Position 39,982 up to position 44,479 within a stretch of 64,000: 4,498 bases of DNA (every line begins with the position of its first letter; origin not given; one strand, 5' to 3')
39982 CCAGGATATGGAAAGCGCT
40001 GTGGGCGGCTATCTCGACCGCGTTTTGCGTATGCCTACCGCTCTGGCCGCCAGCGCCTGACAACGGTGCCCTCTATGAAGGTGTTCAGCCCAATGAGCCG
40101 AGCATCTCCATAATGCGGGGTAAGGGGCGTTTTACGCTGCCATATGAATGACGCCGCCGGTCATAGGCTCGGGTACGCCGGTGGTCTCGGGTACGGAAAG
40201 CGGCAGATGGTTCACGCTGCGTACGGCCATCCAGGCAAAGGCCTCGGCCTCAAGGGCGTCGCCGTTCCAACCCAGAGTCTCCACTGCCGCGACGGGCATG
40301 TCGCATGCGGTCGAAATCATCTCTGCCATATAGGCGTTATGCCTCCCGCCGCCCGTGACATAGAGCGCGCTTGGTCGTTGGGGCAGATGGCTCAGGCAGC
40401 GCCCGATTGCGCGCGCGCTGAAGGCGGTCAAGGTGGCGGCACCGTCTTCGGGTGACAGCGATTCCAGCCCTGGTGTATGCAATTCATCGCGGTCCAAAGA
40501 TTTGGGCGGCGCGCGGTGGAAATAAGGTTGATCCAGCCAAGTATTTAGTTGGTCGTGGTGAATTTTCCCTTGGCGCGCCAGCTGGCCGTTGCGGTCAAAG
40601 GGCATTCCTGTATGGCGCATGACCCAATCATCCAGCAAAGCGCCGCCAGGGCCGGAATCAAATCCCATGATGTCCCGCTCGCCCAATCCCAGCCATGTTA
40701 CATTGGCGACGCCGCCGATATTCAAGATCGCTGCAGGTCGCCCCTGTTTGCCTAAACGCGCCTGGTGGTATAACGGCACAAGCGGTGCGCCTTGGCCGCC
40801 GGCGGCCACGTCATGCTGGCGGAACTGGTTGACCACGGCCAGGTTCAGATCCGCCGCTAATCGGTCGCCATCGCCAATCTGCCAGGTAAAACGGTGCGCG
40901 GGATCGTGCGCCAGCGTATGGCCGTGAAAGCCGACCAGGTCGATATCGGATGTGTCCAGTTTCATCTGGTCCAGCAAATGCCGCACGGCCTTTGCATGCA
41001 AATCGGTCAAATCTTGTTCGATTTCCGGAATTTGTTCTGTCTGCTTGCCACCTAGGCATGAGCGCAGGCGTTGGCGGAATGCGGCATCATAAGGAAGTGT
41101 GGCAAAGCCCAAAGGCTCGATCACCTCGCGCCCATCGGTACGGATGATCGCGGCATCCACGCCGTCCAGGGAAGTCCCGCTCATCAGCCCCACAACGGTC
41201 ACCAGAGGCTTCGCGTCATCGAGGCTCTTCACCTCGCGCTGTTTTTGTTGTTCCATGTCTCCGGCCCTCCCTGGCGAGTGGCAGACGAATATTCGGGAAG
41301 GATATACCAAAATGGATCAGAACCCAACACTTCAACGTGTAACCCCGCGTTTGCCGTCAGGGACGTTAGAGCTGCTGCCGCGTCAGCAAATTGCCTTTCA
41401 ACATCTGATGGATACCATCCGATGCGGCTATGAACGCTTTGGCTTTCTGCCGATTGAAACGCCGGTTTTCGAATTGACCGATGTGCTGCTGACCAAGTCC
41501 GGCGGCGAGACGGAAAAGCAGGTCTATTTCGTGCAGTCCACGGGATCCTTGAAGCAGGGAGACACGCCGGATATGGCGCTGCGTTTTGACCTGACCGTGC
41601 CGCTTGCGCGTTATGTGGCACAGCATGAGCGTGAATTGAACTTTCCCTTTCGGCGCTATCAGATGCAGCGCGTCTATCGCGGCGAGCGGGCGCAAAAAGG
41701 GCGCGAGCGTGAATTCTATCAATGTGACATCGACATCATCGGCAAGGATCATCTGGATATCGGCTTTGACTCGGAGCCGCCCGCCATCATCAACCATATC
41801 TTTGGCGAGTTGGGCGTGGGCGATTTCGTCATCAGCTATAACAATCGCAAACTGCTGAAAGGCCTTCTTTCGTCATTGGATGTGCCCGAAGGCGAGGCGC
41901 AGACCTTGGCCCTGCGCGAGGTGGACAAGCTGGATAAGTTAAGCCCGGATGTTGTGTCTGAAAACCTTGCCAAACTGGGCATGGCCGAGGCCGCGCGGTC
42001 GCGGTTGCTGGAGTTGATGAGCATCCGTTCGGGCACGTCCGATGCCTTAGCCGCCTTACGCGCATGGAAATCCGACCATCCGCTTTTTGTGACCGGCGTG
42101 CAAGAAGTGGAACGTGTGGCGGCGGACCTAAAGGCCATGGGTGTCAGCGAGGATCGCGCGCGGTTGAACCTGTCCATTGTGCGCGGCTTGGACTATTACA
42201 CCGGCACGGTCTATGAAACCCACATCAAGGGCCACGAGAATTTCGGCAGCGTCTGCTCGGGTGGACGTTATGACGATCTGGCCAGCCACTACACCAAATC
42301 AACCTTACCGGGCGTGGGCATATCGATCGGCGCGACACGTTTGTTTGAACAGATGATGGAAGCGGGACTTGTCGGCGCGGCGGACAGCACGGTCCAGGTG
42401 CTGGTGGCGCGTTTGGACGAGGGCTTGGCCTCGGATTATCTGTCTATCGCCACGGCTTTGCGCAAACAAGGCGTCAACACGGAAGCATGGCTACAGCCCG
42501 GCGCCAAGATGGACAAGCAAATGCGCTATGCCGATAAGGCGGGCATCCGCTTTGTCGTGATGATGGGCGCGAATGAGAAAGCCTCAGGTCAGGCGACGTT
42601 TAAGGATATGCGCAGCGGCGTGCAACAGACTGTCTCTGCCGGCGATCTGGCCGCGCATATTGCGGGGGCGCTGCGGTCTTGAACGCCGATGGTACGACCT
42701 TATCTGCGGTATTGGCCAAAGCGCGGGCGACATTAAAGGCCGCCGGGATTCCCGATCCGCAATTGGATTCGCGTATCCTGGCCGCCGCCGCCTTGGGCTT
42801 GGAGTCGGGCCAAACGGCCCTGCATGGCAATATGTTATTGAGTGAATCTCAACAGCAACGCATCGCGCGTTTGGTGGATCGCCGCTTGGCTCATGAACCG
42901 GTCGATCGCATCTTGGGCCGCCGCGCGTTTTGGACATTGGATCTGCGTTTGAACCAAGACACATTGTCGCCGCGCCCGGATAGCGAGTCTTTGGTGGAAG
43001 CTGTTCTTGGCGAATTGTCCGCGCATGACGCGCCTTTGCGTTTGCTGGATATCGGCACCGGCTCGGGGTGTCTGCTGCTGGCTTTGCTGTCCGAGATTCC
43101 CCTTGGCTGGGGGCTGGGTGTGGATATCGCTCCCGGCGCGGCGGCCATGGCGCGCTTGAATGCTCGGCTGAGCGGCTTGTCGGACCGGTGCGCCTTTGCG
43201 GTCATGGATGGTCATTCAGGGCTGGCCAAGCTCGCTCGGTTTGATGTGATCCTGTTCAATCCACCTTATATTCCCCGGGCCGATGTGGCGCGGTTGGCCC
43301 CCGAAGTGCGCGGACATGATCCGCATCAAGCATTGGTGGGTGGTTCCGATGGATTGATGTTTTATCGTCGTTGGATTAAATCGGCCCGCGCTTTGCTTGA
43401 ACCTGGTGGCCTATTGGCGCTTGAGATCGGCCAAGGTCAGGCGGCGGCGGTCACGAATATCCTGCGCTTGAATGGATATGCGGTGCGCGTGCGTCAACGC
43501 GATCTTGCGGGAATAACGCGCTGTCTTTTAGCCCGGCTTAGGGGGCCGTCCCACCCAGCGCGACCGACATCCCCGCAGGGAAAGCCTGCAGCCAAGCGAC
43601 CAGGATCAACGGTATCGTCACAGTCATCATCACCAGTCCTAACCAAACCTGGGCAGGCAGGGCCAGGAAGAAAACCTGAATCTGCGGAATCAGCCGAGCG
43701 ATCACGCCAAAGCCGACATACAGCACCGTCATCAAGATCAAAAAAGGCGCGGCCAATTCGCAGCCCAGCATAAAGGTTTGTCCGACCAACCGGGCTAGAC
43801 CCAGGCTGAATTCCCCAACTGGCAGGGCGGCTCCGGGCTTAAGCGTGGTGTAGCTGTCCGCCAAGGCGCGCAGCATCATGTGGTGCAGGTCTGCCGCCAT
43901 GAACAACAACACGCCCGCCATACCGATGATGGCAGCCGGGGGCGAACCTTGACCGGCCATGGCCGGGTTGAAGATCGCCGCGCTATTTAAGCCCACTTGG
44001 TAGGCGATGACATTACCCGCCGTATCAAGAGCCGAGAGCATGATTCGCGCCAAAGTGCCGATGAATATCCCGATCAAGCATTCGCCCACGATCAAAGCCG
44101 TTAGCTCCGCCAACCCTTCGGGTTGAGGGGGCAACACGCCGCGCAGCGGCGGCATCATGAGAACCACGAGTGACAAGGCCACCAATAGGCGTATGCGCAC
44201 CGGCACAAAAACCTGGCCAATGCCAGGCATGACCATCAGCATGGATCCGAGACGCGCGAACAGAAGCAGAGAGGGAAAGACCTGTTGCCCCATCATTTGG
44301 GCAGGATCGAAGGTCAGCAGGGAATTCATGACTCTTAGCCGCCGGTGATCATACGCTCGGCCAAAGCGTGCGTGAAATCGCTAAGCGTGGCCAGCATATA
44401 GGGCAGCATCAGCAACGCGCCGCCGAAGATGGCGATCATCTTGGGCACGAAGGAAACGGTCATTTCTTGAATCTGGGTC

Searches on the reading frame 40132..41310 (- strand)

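Call 23: search_protein_families(library=pfam, proteins=[window:40132-41310:-], max_evalue=0.001)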
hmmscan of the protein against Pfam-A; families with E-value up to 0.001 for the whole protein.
window:40132-41310:- (392 aa): 2 families
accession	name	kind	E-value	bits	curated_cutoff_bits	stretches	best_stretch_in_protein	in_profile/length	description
PF03702.20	AnmK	-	1.2e-89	301.4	24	1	39-389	3-365/367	Anhydro-N-acetylmuramic acid kinase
PF02782.22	FGGY_C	-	8.4e-05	22.9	27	1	295-345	131-182/198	FGGY family of carbohydrate kinases, C-terminal domain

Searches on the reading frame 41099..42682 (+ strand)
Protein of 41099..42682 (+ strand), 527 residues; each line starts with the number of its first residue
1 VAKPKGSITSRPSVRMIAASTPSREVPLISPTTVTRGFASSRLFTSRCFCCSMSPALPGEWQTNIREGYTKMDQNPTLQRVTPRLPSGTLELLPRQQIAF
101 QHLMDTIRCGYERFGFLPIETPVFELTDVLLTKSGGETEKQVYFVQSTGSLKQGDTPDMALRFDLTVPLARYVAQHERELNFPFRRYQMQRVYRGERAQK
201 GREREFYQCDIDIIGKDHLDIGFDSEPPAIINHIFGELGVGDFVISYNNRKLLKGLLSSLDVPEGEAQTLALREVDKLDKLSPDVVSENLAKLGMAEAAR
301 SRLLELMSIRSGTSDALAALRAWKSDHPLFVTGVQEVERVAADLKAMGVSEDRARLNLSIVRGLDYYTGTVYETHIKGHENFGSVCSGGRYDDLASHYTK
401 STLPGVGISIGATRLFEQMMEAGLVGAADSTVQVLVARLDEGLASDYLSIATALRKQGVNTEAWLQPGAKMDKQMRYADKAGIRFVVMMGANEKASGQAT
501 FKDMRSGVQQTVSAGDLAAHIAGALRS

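Call 23: search_protein_families(library=pfam, proteins=[window:41099-42682:+], max_evalue=0.001)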
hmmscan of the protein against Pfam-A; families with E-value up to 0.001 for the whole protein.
window:41099-42682:+ (527 aa): 3 families
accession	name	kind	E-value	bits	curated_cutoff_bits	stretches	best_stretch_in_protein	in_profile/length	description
PF13393.11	tRNA-synt_His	-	3.3e-34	119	25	1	90-413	3-306/308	Histidyl-tRNA synthetase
PF03129.25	HGTP_anticodon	-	4.8e-12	46.3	21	1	433-521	1-91/94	Anticodon binding domain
PF00587.30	tRNA-synt_2b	-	0.00012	22.7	29.3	1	167-250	19-106/179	tRNA synthetase class II core domain (G, H, P, S and T)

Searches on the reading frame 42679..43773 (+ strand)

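Call 23: search_protein_families(library=pfam, proteins=[window:42679-43773:+], max_evalue=0.001)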
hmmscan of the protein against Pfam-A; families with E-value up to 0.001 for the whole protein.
window:42679-43773:+ (364 aa): 7 families
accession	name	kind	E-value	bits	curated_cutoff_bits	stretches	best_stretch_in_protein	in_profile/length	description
PF17827.6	PrmC_N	-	6e-19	68.8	23.4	1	11-80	2-71/71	PrmC N-terminal domain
PF05175.20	MTS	-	5e-07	29.9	23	1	119-198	32-109/170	Methyltransferase small domain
PF13649.12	Methyltransf_25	-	7.8e-07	30.1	27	1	123-210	2-89/97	Methyltransferase domain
PF13847.12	Methyltransf_31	-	2.3e-06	27.8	27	1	120-247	5-108/145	Methyltransferase domain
PF01135.25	PCMT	-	7.7e-06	26.3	20.3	1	106-207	61-164/210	Protein-L-isoaspartate(D-aspartate) O-methyltransferase (PCMT)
PF08242.18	Methyltransf_12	-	8.3e-06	26.9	30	1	123-193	1-71/98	Methyltransferase domain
PF13489.12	Methyltransf_23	-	1.7e-05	25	27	1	112-249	15-117/164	Methyltransferase domain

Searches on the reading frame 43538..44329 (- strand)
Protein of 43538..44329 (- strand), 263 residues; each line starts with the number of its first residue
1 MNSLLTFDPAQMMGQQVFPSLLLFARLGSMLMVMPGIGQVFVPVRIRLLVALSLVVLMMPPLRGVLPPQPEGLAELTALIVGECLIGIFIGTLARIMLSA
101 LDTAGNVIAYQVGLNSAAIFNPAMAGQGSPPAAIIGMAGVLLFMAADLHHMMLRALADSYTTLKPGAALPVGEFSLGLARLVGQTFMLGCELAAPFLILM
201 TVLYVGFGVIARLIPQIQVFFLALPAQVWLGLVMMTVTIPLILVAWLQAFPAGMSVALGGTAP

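Call 23: search_protein_families(library=pfam, proteins=[window:43538-44329:-], max_evalue=0.001)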
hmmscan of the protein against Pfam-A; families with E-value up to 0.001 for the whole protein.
window:43538-44329:- (263 aa): 1 family
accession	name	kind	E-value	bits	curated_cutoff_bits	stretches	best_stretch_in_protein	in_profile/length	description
PF01311.25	Bac_export_1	-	2.9e-53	181.2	27.8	1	21-250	5-227/230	Bacterial export proteins, family 1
